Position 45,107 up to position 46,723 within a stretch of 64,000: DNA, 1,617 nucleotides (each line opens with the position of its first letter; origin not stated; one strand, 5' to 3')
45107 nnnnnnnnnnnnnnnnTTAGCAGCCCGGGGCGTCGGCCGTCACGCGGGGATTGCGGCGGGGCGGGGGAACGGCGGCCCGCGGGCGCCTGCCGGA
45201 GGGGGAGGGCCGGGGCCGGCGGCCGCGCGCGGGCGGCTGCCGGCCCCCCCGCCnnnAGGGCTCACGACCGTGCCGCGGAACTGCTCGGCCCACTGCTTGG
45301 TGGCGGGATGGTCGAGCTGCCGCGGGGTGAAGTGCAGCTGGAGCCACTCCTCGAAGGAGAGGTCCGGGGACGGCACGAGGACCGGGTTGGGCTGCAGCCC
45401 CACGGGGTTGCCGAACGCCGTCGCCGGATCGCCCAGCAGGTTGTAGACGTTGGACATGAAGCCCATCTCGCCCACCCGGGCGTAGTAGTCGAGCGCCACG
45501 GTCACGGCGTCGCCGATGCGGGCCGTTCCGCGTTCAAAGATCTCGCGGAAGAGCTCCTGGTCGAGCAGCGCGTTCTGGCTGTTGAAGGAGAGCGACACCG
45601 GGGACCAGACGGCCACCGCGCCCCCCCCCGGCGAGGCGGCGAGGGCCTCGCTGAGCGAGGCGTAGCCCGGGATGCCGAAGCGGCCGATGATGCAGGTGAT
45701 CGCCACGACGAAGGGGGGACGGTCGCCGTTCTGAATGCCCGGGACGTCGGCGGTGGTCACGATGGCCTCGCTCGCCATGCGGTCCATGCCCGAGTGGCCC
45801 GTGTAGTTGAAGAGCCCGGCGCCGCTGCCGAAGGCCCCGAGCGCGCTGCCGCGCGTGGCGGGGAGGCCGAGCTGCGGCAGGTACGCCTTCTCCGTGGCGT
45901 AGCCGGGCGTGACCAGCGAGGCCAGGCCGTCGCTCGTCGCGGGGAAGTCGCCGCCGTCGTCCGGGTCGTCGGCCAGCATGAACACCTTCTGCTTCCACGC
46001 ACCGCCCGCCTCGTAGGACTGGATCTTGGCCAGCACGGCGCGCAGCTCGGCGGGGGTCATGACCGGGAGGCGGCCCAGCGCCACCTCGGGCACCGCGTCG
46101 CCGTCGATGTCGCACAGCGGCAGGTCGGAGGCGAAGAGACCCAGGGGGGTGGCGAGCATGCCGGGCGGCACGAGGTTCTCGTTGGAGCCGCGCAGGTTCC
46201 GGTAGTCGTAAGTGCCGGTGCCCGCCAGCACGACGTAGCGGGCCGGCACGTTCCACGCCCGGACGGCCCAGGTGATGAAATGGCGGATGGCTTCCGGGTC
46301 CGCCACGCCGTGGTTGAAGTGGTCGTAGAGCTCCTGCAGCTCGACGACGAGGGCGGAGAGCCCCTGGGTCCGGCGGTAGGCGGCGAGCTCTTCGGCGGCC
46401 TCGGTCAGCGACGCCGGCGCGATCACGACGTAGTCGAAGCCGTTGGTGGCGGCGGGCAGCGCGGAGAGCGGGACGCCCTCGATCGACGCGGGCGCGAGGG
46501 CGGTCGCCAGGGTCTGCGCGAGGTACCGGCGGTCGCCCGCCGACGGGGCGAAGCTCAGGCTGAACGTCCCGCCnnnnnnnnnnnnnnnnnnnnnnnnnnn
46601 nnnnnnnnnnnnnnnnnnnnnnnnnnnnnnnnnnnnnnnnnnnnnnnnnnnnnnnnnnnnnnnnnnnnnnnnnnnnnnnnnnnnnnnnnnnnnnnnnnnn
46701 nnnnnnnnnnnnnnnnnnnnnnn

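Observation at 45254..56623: Secreted 3,789-aa mega-protein ending in a gingipain-type C25 peptidase, an inverted adhesin-then-protease layout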

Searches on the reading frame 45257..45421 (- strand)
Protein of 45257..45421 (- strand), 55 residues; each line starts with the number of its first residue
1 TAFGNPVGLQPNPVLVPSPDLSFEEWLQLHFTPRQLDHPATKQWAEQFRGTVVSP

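Call 22: search_protein_families(library=pfam, proteins=[window:45257-45421:-], max_evalue=1)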
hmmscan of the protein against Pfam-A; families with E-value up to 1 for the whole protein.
window:45257-45421:- (55 aa): 0 families

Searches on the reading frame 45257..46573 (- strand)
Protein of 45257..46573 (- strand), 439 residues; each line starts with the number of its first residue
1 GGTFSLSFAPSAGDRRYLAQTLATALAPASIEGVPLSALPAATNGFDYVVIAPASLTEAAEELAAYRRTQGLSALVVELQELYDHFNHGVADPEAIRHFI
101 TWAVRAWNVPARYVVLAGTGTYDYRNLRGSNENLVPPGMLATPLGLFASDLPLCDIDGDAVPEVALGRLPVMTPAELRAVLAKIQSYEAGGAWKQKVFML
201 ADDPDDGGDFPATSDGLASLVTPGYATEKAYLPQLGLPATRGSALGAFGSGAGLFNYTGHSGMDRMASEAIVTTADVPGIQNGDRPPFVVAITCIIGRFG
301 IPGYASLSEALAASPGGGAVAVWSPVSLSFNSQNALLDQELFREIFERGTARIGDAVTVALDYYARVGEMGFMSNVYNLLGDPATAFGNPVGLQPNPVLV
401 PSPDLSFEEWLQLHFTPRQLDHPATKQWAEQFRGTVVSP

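Call 48: find_related_loci(query=A4, collection=genome_contigs, flank=6000)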
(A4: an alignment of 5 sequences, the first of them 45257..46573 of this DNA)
Query A4 (439 aa) in genome_contigs; peptide patterns used: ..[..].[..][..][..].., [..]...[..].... (x = any residue, [..] = any of these).
312 stretches matched a pattern; 263 encode a relative of the query (tblastn E <= 1e-3); the best 80 are kept; 79 distinct loci.
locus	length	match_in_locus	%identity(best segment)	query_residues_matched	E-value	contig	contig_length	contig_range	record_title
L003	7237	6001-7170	48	2-384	8e-110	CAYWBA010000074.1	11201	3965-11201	MAG TPA_asm: uncultured Planctomycetota bacterium isolate binchicken_co89_671 genome assembly, contig: NODE_11597_length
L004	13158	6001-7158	44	1-384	3e-109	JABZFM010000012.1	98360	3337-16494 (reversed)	MAG: Desulfobacteraceae bacterium isolate Grevelingen_8MPa_metabat2.60 scaffold_186, whole genome shotgun sequence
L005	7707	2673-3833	45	1-384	2e-105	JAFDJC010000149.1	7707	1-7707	MAG: Deltaproteobacteria bacterium isolate Meg22_24_Bin_127 Meg22_24_Bin_127_scaffold_17296, whole genome shotgun sequen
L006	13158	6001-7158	45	2-384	5e-104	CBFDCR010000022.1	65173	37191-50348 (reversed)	MAG TPA_asm: uncultured bacterium isolate SRR26215683_binner23_Refined_38 genome assembly, contig: ERZ25073488.72, whole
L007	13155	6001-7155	47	3-384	2e-104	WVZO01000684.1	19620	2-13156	MAG: Candidatus Aminicenantes bacterium isolate CS4-C025 C_merged_R1_(paired)_contig_71709, whole genome shotgun sequenc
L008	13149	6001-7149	43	5-384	2e-103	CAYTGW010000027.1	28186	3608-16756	MAG TPA_asm: uncultured Desulfocicer sp. isolate binchicken_co232_164 genome assembly, contig: NODE_2997_length_28186_co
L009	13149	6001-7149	43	5-384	6e-103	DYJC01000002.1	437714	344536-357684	MAG TPA_asm: Desulfosudis oleivorans isolate FI88_44_71 Afr_mines_FI88_7_length_437714_cov_30_507066, whole genome shotg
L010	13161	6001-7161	44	1-384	4e-102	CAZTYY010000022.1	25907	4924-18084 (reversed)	MAG TPA_asm: uncultured Desulfobacterales bacterium isolate binchicken_co86_189 genome assembly, contig: NODE_319_length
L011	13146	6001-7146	40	4-384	1e-99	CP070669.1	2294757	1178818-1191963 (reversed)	MAG: Nitrospirota bacterium isolate bin746 chromosome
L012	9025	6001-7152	42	4-384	2e-99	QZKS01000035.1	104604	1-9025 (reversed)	MAG: Desulfobacteraceae bacterium isolate SURF_7 Ga0104751_1000135, whole genome shotgun sequence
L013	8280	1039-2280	43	1-422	5e-99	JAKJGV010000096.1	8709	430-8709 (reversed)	MAG: Verrucomicrobia bacterium isolate UR.bin260 NODE_96_length_8709_cov_2.501158, whole genome shotgun sequence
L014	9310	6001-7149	46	2-384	2e-98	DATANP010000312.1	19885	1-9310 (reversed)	MAG TPA_asm: Thermoanaerobaculia bacterium isolate SMAG_U7022 k141_478660, whole genome shotgun sequence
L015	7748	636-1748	45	17-384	2e-98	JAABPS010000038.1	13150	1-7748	MAG: Desulfobacteraceae bacterium isolate S01.Bin004 Scaffold_30, whole genome shotgun sequence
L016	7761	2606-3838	43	1-420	6e-98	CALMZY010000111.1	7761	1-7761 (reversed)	MAG TPA_asm: uncultured Lentisphaerae bacterium isolate SRR8868559_bin.156_CONCOCT_v1.1_MAG genome assembly, contig: ERZ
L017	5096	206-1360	48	2-384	3e-98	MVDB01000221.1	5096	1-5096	MAG: Desulfobacteraceae bacterium 4484_190.2 ex4484_190.2_scaffold_51827, whole genome shotgun sequence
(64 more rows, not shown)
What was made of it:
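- Closest known: PorU. Different: The relatives found are in non-Bacteroidota phyla (call 48).
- The taxa carrying this family match such habitats (call 48).
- Tried and rejected: A narrower alignment worked (call 48).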

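Call 50: search_protein_families(library=pfam, proteins=[L003:26-1084:+, L003:1270-2253:+, L003:2238-2717:+, L003:2986-7185:+, L014:8412-9194:-, L007:9282-9737:-, L014:7745-8269:+, L008:12-1298:+], max_evalue=0.001)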
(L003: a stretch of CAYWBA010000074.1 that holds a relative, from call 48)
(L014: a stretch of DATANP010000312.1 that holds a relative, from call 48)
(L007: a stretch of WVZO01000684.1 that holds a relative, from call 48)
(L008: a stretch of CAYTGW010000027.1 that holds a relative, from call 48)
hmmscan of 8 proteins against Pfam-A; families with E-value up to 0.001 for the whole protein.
L003:26-1084:+ (352 aa): 1 family
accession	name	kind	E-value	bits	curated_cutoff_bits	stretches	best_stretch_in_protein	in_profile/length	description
PF04055.27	Radical_SAM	-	3.1e-24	86.4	29.5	1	21-180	3-163/166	Radical SAM superfamily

L003:1270-2253:+ (327 aa): 2 families
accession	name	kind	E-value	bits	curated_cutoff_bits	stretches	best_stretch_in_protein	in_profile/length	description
PF07475.17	Hpr_kinase_C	-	9.5e-07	28.9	33.3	1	169-221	8-59/171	HPr Serine kinase C-terminal domain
PF13671.12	AAA_33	-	0.00025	21.8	27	1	183-214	3-34/143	AAA domain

L003:2238-2717:+ (159 aa): 0 families

L003:2986-7185:+ (1399 aa): 1 family
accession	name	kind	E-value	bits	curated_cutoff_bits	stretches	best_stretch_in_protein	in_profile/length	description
PF01364.23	Peptidase_C25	-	4.8e-86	289.8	23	1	1052-1398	1-374/374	Peptidase family C25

L014:8412-9194:- (260 aa): 1 family
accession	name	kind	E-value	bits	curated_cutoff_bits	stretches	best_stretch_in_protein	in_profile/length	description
PF05402.18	PqqD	-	3.1e-09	37.4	23.4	1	190-256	1-67/67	Coenzyme PQQ synthesis protein D (PqqD)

L007:9282-9737:- (151 aa): 0 families

L014:7745-8269:+ (174 aa): 0 families

L008:12-1298:+ (428 aa): 2 families
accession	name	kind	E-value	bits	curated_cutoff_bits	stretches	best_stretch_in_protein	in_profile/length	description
PF02397.22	Bac_transf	-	2e-71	239.7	27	1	241-419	1-175/179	Bacterial sugar transferase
PF13727.12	CoA_binding_3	-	6.6e-14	52.7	25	1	58-204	30-175/175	CoA-binding domain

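Call 54: search_protein_families(library=ncbifam, proteins=[L003:26-1084:+, L003:1270-2253:+, L003:2238-2717:+, L003:2986-7185:+, L014:8412-9194:-], max_evalue=0.001)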
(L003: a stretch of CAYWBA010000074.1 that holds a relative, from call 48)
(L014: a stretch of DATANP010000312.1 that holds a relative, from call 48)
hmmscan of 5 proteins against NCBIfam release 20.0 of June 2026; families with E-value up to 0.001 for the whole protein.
L003:26-1084:+ (352 aa): 69 families (the best 25 are shown)
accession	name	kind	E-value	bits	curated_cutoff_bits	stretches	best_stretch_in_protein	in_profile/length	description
TIGR04545.1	rSAM_ahbD_hemeb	equivalog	3.3e-37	128.7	500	1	19-206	4-185/339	heme b synthase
TIGR03962.1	mycofact_rSAM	equivalog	8.1e-32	110.7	265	1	11-335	8-333/339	mycofactocin radical SAM maturase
TIGR04055.1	rSAM_NirJ2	equivalog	9e-32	110.9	500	1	18-184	3-165/326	putative heme d1 biosynthesis radical SAM protein NirJ2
TIGR04250.1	SCM_rSAM_ScmE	equivalog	1e-29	103.6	400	1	15-183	3-165/358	SynChlorMet cassette radical SAM/SPASM protein ScmE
TIGR04051.1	rSAM_NirJ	equivalog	1.2e-29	103.4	515.45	1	19-185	6-168/354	heme d1 biosynthesis radical SAM protein NirJ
TIGR04546.1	rSAM_ahbC_deAc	equivalog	7.3e-29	100.7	650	1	19-186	43-206/390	12,18-didecarboxysiroheme deacetylase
NF045574.1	sacti_mat_StsB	exception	2.3e-28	99.3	625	1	19-183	100-259/466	StsB family radical SAM/SPASM domain sactipeptide maturase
TIGR04251.1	SCM_rSAM_ScmF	equivalog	1.5e-27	97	400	1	19-184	8-173/353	SynChlorMet cassette radical SAM/SPASM protein ScmF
TIGR04054.1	rSAM_NirJ1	equivalog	4.2e-27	94.7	650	1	18-179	39-193/387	putative heme d1 biosynthesis radical SAM protein NirJ1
TIGR04053.2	TIGR04053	equivalog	1.5e-26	93.6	395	1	15-185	8-178/366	TIGR04053 family radical SAM/SPASM domain-containing protein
TIGR04347.1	pseudo_SAM_Halo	equivalog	2.4e-26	92.9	525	1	19-185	42-204/390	TIGR04347 family pseudo-SAM/SPASM protein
NF012164.0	AlbA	equivalog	6.9e-25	87.4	850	1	9-268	107-359/442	subtilosin maturase AlbA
TIGR02666.1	moaA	equivalog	1.6e-24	86.5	284.05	1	3-190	4-190/336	GTP 3',8-cyclase MoaA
TIGR02668.1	moaA_archaeal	equivalog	8.7e-24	84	325.25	1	3-182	4-175/303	GTP 3',8-cyclase MoaA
TIGR04403.1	rSAM_skfB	equivalog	2.8e-23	82.4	300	1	11-270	100-353/402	sporulation killing factor system radical SAM maturase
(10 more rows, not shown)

L003:1270-2253:+ (327 aa): 4 families
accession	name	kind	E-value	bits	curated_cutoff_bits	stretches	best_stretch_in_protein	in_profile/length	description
TIGR04355.1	HprK_rel_B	hypoth_equivalog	2.7e-09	36.6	200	1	167-226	144-202/351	HprK-related kinase B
TIGR00679.1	hpr-ser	equivalog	3.8e-07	29.7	240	1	168-220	132-183/300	HPr(Ser) kinase/phosphatase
TIGR04352.1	HprK_rel_A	equivalog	2.2e-05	23.7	200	1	168-211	97-139/280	HprK-related kinase A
TIGR04249.1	SCM_chp_ScmC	equivalog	0.00029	20.3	125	1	158-260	115-224/292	SynChlorMet cassette protein ScmC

L003:2238-2717:+ (159 aa): 3 families
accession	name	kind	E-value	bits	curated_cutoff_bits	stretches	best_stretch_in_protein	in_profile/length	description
TIGR02228.1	sigpep_I_arch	equivalog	3.4e-12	46.5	51.85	1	35-119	36-121/158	signal peptidase I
NF046067.1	SigPepSipWBacil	equivalog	1.2e-06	28.2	190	1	37-112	45-121/189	signal peptidase I SipW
TIGR02227.1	sigpep_I_bact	equivalog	0.00036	20.4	47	1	31-81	21-75/162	signal peptidase I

L003:2986-7185:+ (1399 aa): 2 families
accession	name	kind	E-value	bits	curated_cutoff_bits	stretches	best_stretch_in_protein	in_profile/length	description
NF033707.1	T9SS_sortase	equivalog_domain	5.5e-74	249.5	420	1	779-1398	105-732/1095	type IX secretion system sortase PorU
NF052324.1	PorU_rel_Nterm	equivalog_domain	2.5e-44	151.7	450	1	863-1398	213-765/879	putative type IX secretion system sortase PorU2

L014:8412-9194:- (260 aa): 1 family
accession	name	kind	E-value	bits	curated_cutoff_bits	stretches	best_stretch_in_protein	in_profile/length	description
TIGR03859.1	PQQ_PqqD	equivalog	1.5e-05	24.7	46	1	179-256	4-80/81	pyrroloquinoline quinone biosynthesis peptide chaperone PqqD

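Call 84: search_solved_structures(query=A4, max_evalue=0.001, show_alignments=3)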
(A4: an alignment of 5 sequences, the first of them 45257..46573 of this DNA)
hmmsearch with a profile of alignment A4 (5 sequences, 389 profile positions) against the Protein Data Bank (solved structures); distinct sequences matched with E-value up to 0.001: 5.
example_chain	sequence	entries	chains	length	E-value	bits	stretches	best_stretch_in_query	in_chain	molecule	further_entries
6za2_A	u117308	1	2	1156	2.5e-32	115.4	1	15-388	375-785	Por secretion system protein porU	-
4ief_B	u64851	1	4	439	4.5e-19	71.8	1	46-387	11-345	Gingipain R2 Mature Domain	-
1cvr_A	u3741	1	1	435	1.1e-17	67.2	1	53-387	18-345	GINGIPAIN R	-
4tkx_L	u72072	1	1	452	5.4e-10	41.9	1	147-324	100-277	Lys-gingipain W83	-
4rbm_A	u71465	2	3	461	5.6e-10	41.8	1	147-324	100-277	Lys-gingipain W83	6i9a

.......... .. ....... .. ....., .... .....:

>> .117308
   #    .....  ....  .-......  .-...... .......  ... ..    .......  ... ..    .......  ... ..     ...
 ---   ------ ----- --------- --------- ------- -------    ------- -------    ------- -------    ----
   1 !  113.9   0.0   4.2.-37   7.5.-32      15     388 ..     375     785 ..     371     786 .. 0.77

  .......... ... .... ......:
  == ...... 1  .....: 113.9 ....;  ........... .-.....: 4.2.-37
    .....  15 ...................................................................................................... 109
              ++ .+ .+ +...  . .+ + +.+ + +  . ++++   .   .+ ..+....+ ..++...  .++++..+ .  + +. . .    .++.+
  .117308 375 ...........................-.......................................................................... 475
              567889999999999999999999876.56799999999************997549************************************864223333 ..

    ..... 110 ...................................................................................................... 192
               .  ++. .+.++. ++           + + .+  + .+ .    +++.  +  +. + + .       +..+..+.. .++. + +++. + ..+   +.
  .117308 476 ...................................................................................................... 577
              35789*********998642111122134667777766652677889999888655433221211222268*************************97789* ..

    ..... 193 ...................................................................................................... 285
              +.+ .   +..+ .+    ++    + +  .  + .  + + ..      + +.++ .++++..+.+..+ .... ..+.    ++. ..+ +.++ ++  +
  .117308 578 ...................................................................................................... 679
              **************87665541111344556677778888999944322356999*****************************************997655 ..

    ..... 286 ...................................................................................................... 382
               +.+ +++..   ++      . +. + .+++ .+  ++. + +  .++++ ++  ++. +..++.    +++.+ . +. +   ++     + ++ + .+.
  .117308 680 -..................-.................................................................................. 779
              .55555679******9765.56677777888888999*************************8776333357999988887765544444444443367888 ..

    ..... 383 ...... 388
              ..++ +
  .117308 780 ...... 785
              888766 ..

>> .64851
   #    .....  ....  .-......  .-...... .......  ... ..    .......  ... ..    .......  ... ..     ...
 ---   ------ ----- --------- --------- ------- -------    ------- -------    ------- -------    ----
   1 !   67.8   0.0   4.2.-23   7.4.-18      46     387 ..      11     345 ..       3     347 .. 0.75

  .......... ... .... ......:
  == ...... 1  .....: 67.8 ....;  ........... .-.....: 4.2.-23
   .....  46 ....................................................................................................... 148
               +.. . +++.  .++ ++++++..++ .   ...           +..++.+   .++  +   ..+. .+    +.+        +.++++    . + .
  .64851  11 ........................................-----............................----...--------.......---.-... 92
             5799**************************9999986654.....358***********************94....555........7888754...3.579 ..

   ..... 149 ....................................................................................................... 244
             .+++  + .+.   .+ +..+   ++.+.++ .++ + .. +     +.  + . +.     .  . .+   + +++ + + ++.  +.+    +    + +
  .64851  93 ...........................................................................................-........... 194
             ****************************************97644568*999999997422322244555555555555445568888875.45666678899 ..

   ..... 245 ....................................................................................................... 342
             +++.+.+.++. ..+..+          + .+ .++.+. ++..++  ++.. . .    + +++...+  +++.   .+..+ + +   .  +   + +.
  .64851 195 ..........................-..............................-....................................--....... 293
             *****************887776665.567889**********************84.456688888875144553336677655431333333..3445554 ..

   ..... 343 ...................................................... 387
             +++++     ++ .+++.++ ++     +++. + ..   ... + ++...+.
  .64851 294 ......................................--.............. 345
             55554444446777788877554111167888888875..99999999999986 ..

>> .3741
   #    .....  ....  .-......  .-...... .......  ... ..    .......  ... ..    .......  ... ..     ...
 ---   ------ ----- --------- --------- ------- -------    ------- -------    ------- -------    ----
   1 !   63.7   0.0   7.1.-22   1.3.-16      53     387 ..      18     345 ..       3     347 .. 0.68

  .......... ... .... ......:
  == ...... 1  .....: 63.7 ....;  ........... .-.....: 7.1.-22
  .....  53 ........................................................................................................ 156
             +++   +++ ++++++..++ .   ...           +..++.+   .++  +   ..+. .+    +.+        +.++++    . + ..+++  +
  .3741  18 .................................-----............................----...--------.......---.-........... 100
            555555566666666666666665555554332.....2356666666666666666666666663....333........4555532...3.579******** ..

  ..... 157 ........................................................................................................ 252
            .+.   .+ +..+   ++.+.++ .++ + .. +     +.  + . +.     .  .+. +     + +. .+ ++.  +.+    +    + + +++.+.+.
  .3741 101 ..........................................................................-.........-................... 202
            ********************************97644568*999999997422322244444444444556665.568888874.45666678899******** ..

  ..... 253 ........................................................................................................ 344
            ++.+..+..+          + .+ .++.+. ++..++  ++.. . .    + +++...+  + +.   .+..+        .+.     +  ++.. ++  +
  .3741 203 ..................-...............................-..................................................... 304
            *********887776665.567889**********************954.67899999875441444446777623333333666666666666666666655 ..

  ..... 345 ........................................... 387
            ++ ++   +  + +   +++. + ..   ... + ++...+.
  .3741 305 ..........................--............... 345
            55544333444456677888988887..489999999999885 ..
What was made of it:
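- On Gingipains proper (RgpA, RgpB, Kgp): Asp3559 and other acidic residues lie nearby, and the loop alignment is unreliable (call 84).
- The column of RgpB's S1 Asp163 is not conserved; it is Pro3561 here (call 84).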
